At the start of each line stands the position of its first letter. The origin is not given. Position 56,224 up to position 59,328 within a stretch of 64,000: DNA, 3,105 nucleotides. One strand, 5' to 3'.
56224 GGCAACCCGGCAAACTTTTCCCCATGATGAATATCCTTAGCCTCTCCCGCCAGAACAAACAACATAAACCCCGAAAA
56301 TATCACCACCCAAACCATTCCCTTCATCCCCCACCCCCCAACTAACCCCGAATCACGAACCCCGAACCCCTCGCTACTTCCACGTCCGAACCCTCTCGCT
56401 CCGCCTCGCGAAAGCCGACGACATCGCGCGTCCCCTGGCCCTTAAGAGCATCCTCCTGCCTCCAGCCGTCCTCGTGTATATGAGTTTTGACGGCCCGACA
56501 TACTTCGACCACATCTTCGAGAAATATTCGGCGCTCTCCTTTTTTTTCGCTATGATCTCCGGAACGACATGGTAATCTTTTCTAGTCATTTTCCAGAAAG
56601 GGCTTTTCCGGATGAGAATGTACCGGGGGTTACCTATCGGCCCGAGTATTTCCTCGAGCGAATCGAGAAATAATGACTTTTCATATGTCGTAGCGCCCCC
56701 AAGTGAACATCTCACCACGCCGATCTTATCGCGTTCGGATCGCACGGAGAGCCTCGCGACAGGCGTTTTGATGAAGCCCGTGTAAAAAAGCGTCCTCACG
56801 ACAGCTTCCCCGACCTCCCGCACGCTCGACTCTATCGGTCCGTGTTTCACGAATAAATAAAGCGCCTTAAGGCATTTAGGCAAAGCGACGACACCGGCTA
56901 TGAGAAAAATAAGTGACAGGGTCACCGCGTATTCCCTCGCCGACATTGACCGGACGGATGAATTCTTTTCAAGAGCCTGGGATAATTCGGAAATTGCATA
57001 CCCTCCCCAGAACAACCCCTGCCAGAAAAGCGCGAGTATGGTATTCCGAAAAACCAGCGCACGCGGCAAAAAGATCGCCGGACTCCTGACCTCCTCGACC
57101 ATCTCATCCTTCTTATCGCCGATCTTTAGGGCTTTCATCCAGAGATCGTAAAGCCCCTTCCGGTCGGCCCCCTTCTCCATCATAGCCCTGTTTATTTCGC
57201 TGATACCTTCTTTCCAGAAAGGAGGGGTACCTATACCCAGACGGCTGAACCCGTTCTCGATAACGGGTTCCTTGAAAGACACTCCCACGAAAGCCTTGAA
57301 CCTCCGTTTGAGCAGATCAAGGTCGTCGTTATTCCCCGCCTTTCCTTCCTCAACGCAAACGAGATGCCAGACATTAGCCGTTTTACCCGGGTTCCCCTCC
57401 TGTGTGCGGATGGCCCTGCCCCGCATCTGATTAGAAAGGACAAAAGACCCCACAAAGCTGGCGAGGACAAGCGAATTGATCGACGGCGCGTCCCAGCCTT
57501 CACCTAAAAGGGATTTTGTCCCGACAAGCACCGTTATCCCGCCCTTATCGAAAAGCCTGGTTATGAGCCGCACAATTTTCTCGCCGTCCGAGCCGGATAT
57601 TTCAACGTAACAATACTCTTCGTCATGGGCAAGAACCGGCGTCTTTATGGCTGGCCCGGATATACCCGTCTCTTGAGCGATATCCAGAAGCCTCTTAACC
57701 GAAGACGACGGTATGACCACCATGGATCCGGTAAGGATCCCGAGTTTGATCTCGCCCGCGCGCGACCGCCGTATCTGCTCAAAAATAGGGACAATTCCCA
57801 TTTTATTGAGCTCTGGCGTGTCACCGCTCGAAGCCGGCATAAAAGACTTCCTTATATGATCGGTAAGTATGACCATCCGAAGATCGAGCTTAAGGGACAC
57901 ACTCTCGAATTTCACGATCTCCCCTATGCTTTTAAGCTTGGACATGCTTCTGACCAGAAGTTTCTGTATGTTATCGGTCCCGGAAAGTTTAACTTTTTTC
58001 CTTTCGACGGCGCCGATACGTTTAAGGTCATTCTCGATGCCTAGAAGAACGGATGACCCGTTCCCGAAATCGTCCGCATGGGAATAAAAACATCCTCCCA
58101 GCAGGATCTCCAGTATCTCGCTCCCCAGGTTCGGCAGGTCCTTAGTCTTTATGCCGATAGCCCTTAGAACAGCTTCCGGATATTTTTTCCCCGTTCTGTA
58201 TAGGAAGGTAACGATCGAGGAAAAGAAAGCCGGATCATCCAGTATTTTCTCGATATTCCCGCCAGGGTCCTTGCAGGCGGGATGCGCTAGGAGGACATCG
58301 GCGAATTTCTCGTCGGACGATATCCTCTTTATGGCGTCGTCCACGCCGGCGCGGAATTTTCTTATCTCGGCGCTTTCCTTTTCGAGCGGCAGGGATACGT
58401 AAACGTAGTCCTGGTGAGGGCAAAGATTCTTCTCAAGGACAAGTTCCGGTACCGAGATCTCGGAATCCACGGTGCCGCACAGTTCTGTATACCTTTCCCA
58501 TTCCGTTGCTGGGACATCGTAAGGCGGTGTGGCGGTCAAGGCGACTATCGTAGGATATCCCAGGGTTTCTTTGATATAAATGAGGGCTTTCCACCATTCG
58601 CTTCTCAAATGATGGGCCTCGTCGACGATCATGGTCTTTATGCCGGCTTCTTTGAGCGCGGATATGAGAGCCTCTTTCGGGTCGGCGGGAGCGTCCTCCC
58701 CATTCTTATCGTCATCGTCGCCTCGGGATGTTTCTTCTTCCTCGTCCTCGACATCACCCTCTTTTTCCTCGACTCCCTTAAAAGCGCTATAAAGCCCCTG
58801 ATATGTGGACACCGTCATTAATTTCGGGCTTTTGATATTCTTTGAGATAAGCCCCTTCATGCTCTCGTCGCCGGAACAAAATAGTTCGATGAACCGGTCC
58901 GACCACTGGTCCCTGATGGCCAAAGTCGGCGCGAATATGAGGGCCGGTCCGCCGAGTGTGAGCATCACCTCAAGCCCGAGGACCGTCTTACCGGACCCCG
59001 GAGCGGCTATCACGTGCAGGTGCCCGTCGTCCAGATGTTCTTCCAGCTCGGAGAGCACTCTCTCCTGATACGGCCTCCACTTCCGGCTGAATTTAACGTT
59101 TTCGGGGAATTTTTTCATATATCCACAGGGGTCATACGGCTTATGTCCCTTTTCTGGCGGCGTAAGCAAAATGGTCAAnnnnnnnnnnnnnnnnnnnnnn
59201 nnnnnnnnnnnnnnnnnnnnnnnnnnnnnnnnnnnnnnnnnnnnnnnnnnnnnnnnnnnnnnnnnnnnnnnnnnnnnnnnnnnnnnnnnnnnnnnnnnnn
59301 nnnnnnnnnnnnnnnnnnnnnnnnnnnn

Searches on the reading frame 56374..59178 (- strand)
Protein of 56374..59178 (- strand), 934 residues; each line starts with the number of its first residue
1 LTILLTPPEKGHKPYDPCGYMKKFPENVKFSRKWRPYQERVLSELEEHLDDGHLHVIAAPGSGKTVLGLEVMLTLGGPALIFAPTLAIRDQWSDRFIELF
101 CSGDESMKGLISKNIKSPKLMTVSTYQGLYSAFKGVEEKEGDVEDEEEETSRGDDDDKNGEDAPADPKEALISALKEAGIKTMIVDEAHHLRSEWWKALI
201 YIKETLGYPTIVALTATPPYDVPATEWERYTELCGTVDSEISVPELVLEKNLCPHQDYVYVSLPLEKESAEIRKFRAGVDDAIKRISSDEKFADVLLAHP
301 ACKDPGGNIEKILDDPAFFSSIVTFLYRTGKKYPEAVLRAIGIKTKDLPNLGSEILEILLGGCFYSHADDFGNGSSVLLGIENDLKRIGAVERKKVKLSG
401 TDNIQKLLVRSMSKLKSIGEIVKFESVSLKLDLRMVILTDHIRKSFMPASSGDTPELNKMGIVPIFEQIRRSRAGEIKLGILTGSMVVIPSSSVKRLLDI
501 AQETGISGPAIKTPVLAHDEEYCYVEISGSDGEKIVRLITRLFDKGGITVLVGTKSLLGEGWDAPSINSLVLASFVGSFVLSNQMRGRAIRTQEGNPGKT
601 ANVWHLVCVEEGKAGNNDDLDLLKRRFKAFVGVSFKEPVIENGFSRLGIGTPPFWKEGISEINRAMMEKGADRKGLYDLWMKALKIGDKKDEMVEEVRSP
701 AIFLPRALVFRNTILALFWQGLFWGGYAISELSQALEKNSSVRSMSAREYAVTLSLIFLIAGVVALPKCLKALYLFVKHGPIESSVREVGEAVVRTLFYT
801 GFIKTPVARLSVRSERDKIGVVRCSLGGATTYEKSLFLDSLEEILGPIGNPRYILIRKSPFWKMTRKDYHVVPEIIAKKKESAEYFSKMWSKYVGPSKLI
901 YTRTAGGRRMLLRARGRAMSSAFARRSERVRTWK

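Call 3: search_protein_families(library=pfam, proteins=[window:56374-59178:-], max_evalue=0.01)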
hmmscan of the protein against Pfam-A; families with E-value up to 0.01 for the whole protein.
window:56374-59178:- (934 aa): 4 families
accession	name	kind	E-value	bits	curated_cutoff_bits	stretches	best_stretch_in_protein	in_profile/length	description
PF04851.21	ResIII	-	1.9e-19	70.6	22.5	1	33-219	3-163/164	Type III restriction enzyme, res subunit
PF00270.35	DEAD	-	2.8e-08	34.1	26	1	35-103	1-72/167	DEAD/DEAH box helicase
PF13401.12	AAA_22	-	4e-05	24.4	27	1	51-204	5-109/130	AAA domain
PF00271.37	Helicase_C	-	0.0068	17.1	23.5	0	519-592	37-109/110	Helicase conserved C-terminal domain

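Call 4: search_protein_families(library=padloc, proteins=[window:56374-59178:-], max_evalue=0.01)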
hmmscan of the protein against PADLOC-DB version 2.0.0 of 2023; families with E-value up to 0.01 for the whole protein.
window:56374-59178:- (934 aa): 3 families
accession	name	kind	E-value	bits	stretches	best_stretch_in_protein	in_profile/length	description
PDLC03042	REase_I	-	6.7e-06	21.7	1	512-592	751-830/1170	Type I restriction enzyme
PDLC01439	typeIV_DinG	-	0.0012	15.6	0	30-95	12-78/575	CAS-IV-A; associated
PDLC04556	PDC-M27C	-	0.0027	14.1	1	51-194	53-208/892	-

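Call 5: search_protein_families(library=ncbifam, proteins=[window:56374-59178:-], max_evalue=0.01)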
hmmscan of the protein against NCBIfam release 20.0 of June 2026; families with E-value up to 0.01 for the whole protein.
window:56374-59178:- (934 aa): 4 families
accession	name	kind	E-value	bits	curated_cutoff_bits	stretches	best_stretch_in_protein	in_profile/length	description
NF045503.1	repair_heli_XPB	equivalog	9.1e-08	31.1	610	1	33-129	183-280/548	DNA repair helicase XPB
TIGR04095.1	dnd_restrict_1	equivalog_domain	0.00018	20.6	600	0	539-619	331-408/451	DNA phosphorothioation system restriction enzyme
NF008521.0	PRK11448.1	equivalog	0.00046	18.3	729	1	537-592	746-800/1123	type I restriction-modification system endonuclease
NF010337.0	PRK13766.1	equivalog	0.00082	17.6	610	0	542-596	419-472/781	Hef nuclease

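Call 9: find_homologous_proteins(query=window:56374-59178:-, max_evalue=0.00001)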
Query window:56374-59178:- (934 aa): 4977 proteins with E <= 0.00001 among 8000 candidates; the best 120 are listed.
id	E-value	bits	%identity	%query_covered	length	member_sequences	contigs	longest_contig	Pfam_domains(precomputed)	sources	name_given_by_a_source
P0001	0.0e+0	1162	58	98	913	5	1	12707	PF00270.36,PF13401.13,PF04851.22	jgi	jgi:superfamily II DNA or RNA helicase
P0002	0.0e+0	1142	56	98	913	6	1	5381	PF00270.36,PF00176.30,PF13401.13,PF04851.22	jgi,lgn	-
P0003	0.0e+0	1127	56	98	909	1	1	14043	PF00270.36,PF13401.13,PF04851.22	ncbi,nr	ncbi:MAG: DEAD/DEAH box helicase family protein [Sedimentisphaerales bacterium]|nr:DEAD/DEAH box hel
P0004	0.0e+0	1120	55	98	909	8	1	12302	PF00270.36,PF13401.13,PF04851.22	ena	-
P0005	0.0e+0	1120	55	98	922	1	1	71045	PF00270.36,PF13401.13,PF04851.22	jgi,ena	-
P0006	0.0e+0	1113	55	98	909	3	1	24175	PF00270.36,PF13401.13,PF04851.22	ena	-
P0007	0.0e+0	1113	54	98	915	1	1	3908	PF00270.36,PF13401.13,PF00271.38,PF04851.22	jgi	jgi:superfamily II DNA or RNA helicase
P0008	0.0e+0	1111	55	98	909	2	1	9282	PF00270.36,PF13401.13,PF04851.22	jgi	-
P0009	0.0e+0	1110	56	98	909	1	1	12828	PF00270.36,PF13401.13,PF04851.22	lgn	-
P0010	0.0e+0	1106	55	98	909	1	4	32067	PF00270.36,PF13401.13,PF04851.22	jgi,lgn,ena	-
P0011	0.0e+0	1095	55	98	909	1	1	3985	PF00270.36,PF13401.13,PF04851.22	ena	-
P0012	0.0e+0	1092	54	98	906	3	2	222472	PF00270.36,PF13401.13,PF04851.22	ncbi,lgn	-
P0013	0.0e+0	1091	55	98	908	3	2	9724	PF00270.36,PF13401.13,PF04851.22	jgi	-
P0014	0.0e+0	1090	56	98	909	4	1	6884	PF00270.36,PF13401.13,PF04851.22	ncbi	-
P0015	0.0e+0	1087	55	98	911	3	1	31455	PF00270.36,PF13401.13,PF04851.22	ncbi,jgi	ncbi:MAG: DEAD/DEAH box helicase family protein [Planctomycetota bacterium]|jgi:superfamily II DNA o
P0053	7.7e-297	1005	51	98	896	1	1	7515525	PF00270.36,PF13401.13,PF04851.22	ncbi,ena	-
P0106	1.4e-285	968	49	98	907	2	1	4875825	PF00270.36,PF13401.13,PF04851.22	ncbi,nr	ncbi:MAG: DEAD/DEAH box helicase family protein [Armatimonadota bacterium]|nr:MAG: DEAD/DEAH box hel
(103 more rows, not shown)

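Call 10: find_encoding_contigs(protein=P0005, flank=8000, max_places=2)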
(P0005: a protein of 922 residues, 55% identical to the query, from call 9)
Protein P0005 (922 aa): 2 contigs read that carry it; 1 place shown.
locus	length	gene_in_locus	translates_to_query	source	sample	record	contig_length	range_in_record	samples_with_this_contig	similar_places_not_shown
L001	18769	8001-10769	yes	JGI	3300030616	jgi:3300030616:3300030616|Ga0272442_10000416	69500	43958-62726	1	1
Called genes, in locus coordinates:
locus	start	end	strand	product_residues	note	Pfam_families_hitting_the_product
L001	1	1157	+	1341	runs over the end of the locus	PF00932:LTD, PF08757:CotH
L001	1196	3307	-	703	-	PF01841:Transglut_core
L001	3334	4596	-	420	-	-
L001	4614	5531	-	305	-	PF20030:bpMoxR, PF00004:AAA (weak), PF07726:AAA_3, PF07728:AAA_5, PF17863:AAA_lid_2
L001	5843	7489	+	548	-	-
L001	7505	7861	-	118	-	PF06961:DUF1294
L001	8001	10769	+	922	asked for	PF00270:DEAD, PF04851:ResIII, PF13401:AAA_22 (weak)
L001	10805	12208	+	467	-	-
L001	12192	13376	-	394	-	PF13088:BNR_2, PF13859:BNR_3 (weak), PF13088:BNR_2, PF02012:BNR (faint)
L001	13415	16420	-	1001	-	PF00932:LTD, PF08757:CotH, PF00932:LTD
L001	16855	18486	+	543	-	PF00144:Beta-lactamase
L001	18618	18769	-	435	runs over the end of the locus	PF03721:UDPG_MGDP_dh_N, PF00984:UDPG_MGDP_dh, PF03720:UDPG_MGDP_dh_C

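Call 11: find_encoding_contigs(protein=P0053, flank=8000, max_places=2)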
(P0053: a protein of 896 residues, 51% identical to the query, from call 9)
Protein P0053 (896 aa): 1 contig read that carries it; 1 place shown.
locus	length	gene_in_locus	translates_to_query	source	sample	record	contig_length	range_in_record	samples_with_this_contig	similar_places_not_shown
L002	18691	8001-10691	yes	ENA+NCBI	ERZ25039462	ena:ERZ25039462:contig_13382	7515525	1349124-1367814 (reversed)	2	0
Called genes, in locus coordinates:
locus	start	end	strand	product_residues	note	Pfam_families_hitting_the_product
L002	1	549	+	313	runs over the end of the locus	PF00005:ABC_tran, PF13304:AAA_21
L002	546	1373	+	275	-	PF12679:ABC2_membrane_2 (faint)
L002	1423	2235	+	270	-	PF10127:RlaP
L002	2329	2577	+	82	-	PF04014:MazE_antitoxin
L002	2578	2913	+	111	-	PF02452:PemK_toxin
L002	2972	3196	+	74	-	PF20068:Amphi-Trp (weak)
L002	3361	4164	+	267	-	-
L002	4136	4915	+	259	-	-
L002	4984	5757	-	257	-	-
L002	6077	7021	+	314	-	PF01557:FAA_hydrolase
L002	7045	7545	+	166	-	-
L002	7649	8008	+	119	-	PF06961:DUF1294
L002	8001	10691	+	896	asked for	PF00270:DEAD, PF04851:ResIII, PF13401:AAA_22 (weak)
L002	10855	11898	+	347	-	-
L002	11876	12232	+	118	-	-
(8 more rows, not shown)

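Call 12: find_encoding_contigs(protein=P0106, flank=8000, max_places=2)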
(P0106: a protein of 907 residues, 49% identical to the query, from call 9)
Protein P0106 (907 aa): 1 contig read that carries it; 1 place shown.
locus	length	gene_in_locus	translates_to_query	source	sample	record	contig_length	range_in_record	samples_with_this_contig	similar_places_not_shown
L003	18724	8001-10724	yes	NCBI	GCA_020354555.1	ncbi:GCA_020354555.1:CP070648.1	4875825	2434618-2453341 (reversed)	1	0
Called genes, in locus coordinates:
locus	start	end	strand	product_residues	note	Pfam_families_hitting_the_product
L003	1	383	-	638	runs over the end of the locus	PF01541:GIY-YIG, PF27096:UvrC_M, PF02151:UVR (weak), PF22920:UvrC_RNaseH, PF08459:UvrC_RNaseH_dom, PF12826:HHH_2, PF14520:HHH_5, PF00633:HHH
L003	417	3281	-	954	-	PF00005:ABC_tran (faint), PF02463:SMC_N (faint), PF13191:AAA_16 (faint), PF13304:AAA_21 (faint), PF13555:AAA_29 (faint), PF17760:UvrA_inter, PF17755:UvrA_DNA-bind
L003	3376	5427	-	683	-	PF00270:DEAD (faint), PF04851:ResIII, PF17757:UvrB_inter, PF27431:UvrB_3rd, PF00271:Helicase_C, PF12344:UvrB, PF02151:UVR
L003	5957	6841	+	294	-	PF12679:ABC2_membrane_2, PF12698:ABC2_membrane_3, PF01061:ABC2_membrane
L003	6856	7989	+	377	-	PF12679:ABC2_membrane_2, PF12698:ABC2_membrane_3, PF01061:ABC2_membrane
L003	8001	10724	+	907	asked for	PF00270:DEAD (weak), PF04851:ResIII, PF13401:AAA_22 (weak)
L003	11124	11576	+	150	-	-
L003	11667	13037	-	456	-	PF02056:Glyco_hydro_4, PF11975:Glyco_hydro_4C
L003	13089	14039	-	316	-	PF08240:ADH_N, PF00107:ADH_zinc_N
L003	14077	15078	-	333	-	PF00107:ADH_zinc_N, PF13602:ADH_zinc_N_2 (weak)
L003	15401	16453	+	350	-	PF12715:Abhydrolase_7 (weak), PF05448:AXE1, PF22244:GCE_fung (weak)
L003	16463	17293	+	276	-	PF03412:Peptidase_C39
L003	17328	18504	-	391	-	PF00884:Sulfatase, PF16347:SGSH_C (weak)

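Call 15: find_related_loci(query=A1, collection=genome_contigs, flank=10000)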
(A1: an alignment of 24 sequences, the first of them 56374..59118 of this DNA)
Query A1 (914 aa) in genome_contigs; peptide patterns used: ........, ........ (x = any residue, [..] = any of these).
599 stretches matched a pattern (row limit reached: there are more); 581 encode a relative of the query (tblastn E <= 1e-3); the best 80 are kept; 80 distinct loci.
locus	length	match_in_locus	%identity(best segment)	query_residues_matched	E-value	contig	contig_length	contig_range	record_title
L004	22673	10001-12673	51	1-914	0e+0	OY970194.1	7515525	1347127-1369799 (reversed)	MAG: Sedimentisphaerales bacterium isolate MFD00905.bin.c.1 genome assembly, chromosome: 1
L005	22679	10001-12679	51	1-914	0e+0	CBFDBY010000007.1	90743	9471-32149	MAG TPA_asm: uncultured Phycisphaerae bacterium isolate SRR6194934_binner12_Refined_67 genome assembly, contig: ERZ78139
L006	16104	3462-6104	50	1-914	0e+0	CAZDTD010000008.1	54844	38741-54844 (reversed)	MAG TPA_asm: uncultured Pirellulales bacterium isolate SRP192927_co6_411 genome assembly, contig: NODE_782_length_54844_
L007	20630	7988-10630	51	1-914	0e+0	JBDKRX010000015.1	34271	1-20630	MAG: Phycisphaerales bacterium isolate 5_bin.222_R1 c_000001802346, whole genome shotgun sequence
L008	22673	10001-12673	49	1-903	0e+0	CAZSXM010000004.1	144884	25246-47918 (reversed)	MAG TPA_asm: uncultured Pirellulales bacterium isolate SRP241326_co3_290 genome assembly, contig: NODE_179_length_144884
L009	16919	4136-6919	48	1-914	0e+0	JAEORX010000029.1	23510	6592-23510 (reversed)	MAG: Candidatus Thorarchaeota archaeon isolate Yap200.bin7.15 contig_5189, whole genome shotgun sequence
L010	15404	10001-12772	47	1-914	0e+0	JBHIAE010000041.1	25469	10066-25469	MAG: Candidatus Thorarchaeota archaeon isolate K_3_bin.28 NODE_453_length_25469_cov_17.196781, whole genome shotgun sequ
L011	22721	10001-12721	47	1-914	0e+0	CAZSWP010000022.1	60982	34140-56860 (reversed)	MAG TPA_asm: uncultured archaeon isolate SRP141376_co1_380 genome assembly, contig: NODE_1276_length_60982_cov_4.508313,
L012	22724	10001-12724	45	2-914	0e+0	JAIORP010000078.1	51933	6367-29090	MAG: Candidatus Omnitrophota bacterium isolate SMBSF21 20074_Bin_2_contigs_1_c_000000000083, whole genome shotgun sequen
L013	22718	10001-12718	47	1-914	0e+0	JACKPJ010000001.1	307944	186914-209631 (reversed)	MAG: Deltaproteobacteria bacterium isolate HK-STAS-UBA10199-1 HK-STAS-UBA10199-1_1, whole genome shotgun sequence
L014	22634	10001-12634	45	1-914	0e+0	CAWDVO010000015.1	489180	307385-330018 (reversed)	MAG: Candidatus Brocadiaceae bacterium isolate MFD05684.bin.2.199 genome assembly, contig: contig_53606, whole genome sh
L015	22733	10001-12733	47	2-914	0e+0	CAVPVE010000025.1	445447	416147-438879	MAG: uncultured Acidobacteriaceae bacterium isolate MFD00008.bin.2.87 genome assembly, contig: contig_4904, whole genome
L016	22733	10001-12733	47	2-914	0e+0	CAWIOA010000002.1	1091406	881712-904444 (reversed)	MAG: uncultured Acidobacteriaceae bacterium isolate MFD01476.bin.1.224 genome assembly, contig: contig_18517, whole geno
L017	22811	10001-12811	45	1-914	0e+0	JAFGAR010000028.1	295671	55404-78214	MAG: Candidatus Thorarchaeota archaeon isolate Zod_maxbin.0292 k87_630825, whole genome shotgun sequence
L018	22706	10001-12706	45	1-914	0e+0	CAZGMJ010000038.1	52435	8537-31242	MAG TPA_asm: uncultured Pirellulales bacterium isolate binchicken_co17_417 genome assembly, contig: NODE_1956_length_524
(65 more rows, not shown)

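Call 16: search_solved_structures(query=A1, max_evalue=0.01, show_alignments=0)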
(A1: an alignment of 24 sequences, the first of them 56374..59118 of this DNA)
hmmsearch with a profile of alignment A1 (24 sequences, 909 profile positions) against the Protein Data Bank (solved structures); distinct sequences matched with E-value up to 0.01: 6.
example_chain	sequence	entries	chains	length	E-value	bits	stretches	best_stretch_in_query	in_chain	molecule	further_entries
6p66_A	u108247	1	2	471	3.9e-11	44.8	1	14-111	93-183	DNA repair protein RAD25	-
2fwr_A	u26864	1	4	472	4e-11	44.8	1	14-111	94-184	DNA repair protein RAD25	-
2fz4_A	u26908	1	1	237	1.4e-10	42.9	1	14-111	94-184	DNA repair protein RAD25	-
6p4f_A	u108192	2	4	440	2.9e-08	35.3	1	10-82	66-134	DNA-dependent ATPase XPBII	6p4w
5tnu_A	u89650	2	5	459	3.3e-08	35.1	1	10-82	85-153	DNA-dependent ATPase XPBII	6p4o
1wp9_A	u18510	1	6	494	0.00092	20.4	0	515-572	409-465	ATP-dependent RNA helicase, putative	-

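Call 20: find_encoding_contigs(protein=P0001, flank=8000, max_places=2)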
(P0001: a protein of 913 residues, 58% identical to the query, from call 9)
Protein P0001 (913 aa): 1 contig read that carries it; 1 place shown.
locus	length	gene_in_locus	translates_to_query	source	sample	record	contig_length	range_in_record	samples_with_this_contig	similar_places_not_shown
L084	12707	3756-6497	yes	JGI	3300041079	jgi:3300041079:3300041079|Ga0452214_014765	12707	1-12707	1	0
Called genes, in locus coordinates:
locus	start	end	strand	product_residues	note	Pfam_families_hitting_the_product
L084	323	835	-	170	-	PF09851:SHOCT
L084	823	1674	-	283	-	PF25164:CoiA_N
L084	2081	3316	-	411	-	-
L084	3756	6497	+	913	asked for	PF00270:DEAD, PF04851:ResIII, PF13401:AAA_22 (faint)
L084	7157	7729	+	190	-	PF07638:Sigma70_ECF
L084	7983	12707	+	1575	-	?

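Call 21: find_encoding_contigs(protein=P0003, flank=8000, max_places=2)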
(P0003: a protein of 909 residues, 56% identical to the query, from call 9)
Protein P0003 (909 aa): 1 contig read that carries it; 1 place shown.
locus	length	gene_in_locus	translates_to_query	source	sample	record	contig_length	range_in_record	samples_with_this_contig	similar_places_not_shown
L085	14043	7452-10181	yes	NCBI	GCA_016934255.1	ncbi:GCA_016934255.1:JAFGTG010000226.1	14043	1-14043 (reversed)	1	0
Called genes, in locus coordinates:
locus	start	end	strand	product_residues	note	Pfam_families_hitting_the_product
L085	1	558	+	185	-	PF08757:CotH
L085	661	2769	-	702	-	PF01841:Transglut_core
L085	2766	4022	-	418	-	-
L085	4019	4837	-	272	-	PF00004:AAA (weak), PF07726:AAA_3, PF07728:AAA_5, PF17863:AAA_lid_2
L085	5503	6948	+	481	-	-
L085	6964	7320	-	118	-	PF06961:DUF1294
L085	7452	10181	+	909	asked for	PF00270:DEAD, PF04851:ResIII, PF13401:AAA_22 (weak)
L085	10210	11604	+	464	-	-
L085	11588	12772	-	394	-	PF13088:BNR_2, PF13859:BNR_3 (weak), PF02012:BNR (faint)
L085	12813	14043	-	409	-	PF08757:CotH, PF00932:LTD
